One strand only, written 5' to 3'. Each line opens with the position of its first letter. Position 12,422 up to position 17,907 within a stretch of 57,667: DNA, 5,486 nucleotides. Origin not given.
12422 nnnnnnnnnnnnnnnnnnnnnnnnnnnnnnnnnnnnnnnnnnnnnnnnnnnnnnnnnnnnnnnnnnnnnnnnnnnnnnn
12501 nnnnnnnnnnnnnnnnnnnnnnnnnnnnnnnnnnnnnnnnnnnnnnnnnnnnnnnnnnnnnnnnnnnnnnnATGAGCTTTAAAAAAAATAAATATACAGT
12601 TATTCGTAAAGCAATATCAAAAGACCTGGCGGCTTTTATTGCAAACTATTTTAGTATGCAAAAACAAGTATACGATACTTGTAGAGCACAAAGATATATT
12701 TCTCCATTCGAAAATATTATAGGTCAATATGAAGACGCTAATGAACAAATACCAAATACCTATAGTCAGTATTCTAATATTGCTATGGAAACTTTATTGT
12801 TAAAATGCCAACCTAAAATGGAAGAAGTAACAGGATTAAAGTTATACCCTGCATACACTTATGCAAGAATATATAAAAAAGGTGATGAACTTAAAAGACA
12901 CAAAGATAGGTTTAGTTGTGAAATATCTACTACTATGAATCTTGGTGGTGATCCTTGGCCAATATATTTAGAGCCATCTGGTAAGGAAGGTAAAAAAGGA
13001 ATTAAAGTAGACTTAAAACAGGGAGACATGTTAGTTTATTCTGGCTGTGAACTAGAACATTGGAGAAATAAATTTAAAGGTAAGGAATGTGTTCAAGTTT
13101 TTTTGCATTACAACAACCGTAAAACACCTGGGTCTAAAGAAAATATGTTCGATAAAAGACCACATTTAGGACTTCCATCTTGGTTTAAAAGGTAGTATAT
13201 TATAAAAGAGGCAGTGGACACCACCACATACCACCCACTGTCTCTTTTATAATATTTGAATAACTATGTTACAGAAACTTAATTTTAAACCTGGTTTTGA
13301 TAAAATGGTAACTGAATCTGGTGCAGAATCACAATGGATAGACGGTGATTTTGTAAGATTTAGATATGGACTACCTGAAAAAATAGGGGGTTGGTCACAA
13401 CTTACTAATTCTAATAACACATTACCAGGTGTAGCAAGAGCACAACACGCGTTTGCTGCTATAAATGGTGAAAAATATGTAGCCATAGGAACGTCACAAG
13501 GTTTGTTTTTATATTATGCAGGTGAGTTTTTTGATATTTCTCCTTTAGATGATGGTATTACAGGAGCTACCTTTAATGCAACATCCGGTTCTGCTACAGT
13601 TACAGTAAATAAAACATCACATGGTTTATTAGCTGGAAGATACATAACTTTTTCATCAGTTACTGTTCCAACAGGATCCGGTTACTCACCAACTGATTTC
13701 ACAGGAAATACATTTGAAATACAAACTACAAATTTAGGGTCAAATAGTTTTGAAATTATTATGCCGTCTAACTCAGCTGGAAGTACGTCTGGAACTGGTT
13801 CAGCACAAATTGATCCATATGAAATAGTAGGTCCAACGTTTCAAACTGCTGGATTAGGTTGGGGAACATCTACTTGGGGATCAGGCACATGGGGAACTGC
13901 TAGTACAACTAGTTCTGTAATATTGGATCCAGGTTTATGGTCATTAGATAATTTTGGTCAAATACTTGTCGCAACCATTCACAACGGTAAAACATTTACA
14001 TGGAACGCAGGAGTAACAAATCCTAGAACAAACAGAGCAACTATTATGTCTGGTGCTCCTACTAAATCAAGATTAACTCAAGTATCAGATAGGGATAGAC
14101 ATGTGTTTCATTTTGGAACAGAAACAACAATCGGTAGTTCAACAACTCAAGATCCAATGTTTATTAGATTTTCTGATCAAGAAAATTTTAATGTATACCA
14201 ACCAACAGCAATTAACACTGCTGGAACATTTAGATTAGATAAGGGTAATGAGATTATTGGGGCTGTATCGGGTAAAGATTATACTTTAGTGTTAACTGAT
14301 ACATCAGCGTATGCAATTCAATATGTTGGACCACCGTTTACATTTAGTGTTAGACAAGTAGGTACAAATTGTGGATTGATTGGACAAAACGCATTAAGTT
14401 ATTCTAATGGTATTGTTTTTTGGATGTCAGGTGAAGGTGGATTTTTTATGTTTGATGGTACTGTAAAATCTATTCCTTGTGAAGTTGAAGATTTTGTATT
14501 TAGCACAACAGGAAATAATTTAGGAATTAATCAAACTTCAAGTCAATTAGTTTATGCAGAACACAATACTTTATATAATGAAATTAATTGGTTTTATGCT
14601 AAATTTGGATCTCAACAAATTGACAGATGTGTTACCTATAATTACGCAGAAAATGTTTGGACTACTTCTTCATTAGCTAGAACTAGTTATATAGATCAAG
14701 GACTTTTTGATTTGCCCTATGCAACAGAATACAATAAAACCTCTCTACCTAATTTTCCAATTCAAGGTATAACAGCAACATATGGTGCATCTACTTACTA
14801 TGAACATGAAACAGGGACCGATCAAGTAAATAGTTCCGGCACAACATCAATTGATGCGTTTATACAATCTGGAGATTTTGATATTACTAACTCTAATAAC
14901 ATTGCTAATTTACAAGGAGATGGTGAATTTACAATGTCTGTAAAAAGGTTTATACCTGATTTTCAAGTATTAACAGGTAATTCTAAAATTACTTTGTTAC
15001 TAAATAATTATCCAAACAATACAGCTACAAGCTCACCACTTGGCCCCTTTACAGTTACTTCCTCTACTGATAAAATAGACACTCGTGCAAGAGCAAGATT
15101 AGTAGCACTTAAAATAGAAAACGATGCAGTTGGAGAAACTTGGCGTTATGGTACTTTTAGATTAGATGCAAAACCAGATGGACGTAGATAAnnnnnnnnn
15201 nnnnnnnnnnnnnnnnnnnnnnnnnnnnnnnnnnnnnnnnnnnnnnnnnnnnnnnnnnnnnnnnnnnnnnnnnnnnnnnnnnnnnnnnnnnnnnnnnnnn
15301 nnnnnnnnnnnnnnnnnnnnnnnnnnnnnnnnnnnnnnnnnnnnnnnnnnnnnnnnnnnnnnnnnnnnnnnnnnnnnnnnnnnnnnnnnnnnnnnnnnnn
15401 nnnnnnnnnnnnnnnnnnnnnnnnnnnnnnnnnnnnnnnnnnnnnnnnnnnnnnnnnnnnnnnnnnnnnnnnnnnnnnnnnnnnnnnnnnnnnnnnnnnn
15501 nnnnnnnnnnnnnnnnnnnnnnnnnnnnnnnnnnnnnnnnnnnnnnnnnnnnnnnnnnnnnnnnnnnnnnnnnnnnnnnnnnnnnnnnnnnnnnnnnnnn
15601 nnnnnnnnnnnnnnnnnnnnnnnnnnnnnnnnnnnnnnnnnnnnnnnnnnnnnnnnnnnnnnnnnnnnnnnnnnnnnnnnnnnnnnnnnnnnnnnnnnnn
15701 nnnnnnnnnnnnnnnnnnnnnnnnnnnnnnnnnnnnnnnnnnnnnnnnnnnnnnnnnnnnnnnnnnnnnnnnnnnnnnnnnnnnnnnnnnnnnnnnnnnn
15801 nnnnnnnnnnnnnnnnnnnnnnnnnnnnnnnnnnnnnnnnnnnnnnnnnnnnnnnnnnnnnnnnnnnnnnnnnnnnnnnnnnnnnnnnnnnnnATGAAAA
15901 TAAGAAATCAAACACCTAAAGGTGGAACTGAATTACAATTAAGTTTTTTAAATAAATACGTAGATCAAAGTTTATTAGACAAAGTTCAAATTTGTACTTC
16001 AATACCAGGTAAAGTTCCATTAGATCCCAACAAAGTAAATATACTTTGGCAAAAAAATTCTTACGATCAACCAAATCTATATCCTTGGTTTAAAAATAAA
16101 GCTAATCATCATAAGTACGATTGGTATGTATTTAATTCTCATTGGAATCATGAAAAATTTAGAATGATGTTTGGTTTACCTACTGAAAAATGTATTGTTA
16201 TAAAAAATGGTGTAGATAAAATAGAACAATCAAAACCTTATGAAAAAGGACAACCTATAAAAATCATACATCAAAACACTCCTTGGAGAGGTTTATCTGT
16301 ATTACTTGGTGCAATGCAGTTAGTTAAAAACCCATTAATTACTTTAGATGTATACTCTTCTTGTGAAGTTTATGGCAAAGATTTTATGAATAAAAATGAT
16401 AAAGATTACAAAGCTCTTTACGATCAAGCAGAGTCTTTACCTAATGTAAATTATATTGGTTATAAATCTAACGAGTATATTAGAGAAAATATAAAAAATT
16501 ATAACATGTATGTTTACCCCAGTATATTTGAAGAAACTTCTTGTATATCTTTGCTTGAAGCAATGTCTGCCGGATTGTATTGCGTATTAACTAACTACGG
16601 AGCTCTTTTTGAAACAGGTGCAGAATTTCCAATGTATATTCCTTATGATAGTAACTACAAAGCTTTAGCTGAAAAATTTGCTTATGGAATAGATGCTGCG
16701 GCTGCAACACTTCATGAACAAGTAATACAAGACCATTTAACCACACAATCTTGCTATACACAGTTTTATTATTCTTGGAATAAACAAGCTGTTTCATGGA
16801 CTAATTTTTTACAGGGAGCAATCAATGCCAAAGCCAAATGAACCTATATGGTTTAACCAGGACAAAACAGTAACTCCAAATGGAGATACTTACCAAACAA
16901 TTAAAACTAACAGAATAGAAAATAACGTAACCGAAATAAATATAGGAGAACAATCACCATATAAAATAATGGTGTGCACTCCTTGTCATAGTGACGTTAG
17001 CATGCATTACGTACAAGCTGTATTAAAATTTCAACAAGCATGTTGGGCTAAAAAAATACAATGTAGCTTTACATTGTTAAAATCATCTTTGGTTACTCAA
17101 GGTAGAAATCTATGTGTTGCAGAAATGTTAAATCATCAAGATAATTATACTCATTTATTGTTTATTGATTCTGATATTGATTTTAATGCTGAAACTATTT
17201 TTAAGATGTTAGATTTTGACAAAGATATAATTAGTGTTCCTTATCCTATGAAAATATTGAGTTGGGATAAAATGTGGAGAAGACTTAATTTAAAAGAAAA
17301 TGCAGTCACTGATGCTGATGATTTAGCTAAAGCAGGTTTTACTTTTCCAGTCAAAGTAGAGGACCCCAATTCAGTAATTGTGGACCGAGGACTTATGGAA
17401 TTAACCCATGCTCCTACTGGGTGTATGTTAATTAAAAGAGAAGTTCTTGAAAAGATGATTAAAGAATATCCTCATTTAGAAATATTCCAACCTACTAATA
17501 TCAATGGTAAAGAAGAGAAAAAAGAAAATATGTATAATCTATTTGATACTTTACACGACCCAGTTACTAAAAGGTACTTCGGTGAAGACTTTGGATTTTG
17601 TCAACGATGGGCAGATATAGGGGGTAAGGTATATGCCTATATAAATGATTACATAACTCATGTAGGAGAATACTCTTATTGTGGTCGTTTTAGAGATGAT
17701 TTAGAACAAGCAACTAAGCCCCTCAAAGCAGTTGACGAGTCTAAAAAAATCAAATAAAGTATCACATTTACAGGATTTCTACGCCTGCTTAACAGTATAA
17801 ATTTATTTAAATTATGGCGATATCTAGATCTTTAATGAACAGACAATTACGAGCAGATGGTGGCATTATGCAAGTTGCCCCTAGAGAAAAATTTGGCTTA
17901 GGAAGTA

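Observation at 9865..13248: Tandem array of five (possibly six) 2OG-Fe(II) oxygenase-superfamily genes wedged into the tail module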

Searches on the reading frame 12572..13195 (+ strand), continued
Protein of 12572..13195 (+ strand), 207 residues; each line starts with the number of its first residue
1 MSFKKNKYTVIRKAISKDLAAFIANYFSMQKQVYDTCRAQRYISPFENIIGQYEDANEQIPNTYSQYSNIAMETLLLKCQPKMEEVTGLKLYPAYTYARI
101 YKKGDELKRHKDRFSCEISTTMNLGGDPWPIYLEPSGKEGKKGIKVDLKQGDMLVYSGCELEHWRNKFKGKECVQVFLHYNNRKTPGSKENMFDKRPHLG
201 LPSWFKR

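Call 108: find_homologous_proteins(query=L199:5983-6591:+, max_evalue=0.00001)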
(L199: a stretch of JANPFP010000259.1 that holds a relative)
Query L199:5983-6591:+ (202 aa): 7379 proteins with E <= 0.00001 among 7449 candidates; the best 120 are listed.
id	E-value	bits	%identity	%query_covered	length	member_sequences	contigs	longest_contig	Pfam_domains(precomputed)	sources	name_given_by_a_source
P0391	1.6e-137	474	100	100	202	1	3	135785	-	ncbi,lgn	-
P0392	1.1e-107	376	79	100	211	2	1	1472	-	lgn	-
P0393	7.6e-107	374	79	99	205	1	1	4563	-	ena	-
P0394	3.1e-105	368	76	99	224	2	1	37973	-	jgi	jgi:hypothetical protein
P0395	1.9e-103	362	73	99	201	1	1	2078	-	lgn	-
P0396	2.5e-102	359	76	98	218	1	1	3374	-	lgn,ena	-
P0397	3.8e-102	358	74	99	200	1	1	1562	-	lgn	-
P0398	3.2e-101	355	76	99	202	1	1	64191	-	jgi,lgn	jgi:hypothetical protein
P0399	7.0e-101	354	74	99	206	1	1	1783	-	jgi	jgi:hypothetical protein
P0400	1.6e-100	353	73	99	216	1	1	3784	-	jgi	jgi:hypothetical protein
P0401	1.5e-93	330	69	99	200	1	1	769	-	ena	-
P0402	7.2e-90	318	66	99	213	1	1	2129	-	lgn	-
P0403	4.2e-88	312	68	98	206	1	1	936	-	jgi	jgi:hypothetical protein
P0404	6.8e-88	312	65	99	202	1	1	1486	-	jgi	jgi:hypothetical protein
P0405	3.0e-86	306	64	99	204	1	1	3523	-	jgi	jgi:hypothetical protein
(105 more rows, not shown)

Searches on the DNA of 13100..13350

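Call 93: search_rna_families(source=window, start=13100, end=13350, threshold=evalue, max_evalue=1)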
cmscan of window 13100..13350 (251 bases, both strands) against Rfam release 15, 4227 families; matches with E-value up to 1: 3.
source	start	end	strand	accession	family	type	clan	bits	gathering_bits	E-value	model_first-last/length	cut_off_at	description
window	13135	13205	-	RF01717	PhotoRC-II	Cis-reg;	-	20.5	39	0.37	1-96/96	no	PhotoRC-II RNA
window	13196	13257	-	RF03831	mir-627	Gene; miRNA;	-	17.1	86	0.41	1-87/87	no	mir-627 microRNA precursor family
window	13207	13245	-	RF04292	mir-379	Gene; miRNA;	CL00149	16.1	56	0.59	1-64/64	no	mir-379 microRNA precursor family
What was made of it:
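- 13197..13255 (+): Conserved stem-loop closing the cassette, 10 nt before the next gene's ATG. No Rfam family (call 93).
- Tried and rejected: No family matched the hairpin (call 93).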

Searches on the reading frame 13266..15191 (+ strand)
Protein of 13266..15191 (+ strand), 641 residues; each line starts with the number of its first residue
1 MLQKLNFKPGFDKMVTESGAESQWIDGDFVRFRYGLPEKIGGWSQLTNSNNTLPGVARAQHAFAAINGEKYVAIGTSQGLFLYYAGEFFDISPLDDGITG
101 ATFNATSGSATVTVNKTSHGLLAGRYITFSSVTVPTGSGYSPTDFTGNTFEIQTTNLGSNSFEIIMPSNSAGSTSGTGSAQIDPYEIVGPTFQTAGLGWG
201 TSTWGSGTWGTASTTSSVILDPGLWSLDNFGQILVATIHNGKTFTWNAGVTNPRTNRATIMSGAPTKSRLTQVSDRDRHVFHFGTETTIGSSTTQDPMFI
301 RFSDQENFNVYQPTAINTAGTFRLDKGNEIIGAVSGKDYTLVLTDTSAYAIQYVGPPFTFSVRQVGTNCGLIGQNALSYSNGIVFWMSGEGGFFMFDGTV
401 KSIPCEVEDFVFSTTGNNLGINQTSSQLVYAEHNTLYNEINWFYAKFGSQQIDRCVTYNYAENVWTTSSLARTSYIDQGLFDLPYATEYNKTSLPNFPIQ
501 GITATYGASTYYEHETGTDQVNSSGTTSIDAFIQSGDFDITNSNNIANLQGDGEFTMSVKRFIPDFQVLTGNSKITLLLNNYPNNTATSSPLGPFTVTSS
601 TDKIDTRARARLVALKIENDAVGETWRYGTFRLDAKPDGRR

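Call 3: search_protein_families(library=pfam, proteins=[window:13266-15191:+], max_evalue=1)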
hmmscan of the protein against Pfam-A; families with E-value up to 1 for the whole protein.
window:13266-15191:+ (641 aa): 2 families
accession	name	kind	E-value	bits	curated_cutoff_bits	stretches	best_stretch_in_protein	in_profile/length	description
PF16190.11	E1_FCCH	-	0.31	11.6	29.5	0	111-165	5-52/70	Ubiquitin-activating enzyme E1 FCCH domain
PF02751.19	TFIIA_gamma_C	-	0.61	10.8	27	0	454-466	3-15/43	Transcription initiation factor IIA, gamma subunit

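Call 4: search_protein_families(library=phrogs, proteins=[window:13266-15191:+], max_evalue=0.01)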
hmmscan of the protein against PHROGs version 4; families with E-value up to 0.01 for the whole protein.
window:13266-15191:+ (641 aa): 1 family
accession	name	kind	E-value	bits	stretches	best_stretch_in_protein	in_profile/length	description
phrog_3287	-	head and packaging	4.1e-81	274.4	1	1-641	4-524/524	virion structural protein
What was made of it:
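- Checked: Downstream, 13266 belongs to phrog_3287 'virion structural protein' (calls 3, 4).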

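Call 100: search_solved_structures(query=window:13266-15191:+, max_evalue=1)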
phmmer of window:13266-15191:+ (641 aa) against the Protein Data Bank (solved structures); distinct sequences matched with E-value up to 1: 1.
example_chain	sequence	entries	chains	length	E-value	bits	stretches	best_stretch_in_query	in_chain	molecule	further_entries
9nwi_Y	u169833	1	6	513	6.2e-11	44.9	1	324-637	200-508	Capsid and scaffold protein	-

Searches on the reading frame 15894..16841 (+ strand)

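Call 101: search_protein_families(library=phrogs, proteins=[window:15894-16841:+], max_evalue=0.00001)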
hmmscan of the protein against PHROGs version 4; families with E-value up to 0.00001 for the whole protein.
window:15894-16841:+ (315 aa): 1 family
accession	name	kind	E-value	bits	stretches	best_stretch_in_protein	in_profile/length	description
phrog_2170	-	moron, auxiliary metabolic gene and host takeover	1.9e-30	107.2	1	56-307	107-370/374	glycosyltransferase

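Call 102: search_protein_families(library=pfam, proteins=[window:15894-16841:+], max_evalue=0.01)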
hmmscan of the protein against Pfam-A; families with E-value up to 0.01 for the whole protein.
window:15894-16841:+ (315 aa): 3 families
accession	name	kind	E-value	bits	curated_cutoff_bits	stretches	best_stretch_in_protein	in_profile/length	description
PF00534.26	Glycos_transf_1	-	2.8e-13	50.2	26.4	1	112-261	8-151/172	Glycosyl transferases group 1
PF13692.12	Glyco_trans_1_4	-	3.7e-10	40.7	27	1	131-261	14-135/142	Glycosyl transferases group 1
PF13439.12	Glyco_transf_4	-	0.0027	18.2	28.5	1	62-108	122-167/170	Glycosyltransferase Family 4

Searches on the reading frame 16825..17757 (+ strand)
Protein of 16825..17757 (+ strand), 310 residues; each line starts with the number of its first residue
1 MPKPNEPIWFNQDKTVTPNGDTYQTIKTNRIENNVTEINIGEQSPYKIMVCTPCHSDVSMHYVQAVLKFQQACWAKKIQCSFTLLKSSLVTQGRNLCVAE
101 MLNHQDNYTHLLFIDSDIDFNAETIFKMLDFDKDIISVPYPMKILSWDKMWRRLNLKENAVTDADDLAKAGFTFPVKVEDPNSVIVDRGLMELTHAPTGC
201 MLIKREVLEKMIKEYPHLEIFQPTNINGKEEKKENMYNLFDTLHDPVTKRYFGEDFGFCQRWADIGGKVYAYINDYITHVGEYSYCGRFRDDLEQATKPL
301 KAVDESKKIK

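Call 101: search_protein_families(library=phrogs, proteins=[window:16825-17757:+], max_evalue=0.00001)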
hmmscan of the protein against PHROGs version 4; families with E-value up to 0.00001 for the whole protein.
window:16825-17757:+ (310 aa): 1 family
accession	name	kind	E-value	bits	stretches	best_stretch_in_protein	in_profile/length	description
phrog_1574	-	unknown function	3.4e-37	129.5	1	46-284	13-233/240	-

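Call 102: search_protein_families(library=pfam, proteins=[window:16825-17757:+], max_evalue=0.01)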
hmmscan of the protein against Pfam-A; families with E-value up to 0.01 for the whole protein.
window:16825-17757:+ (310 aa): 0 families
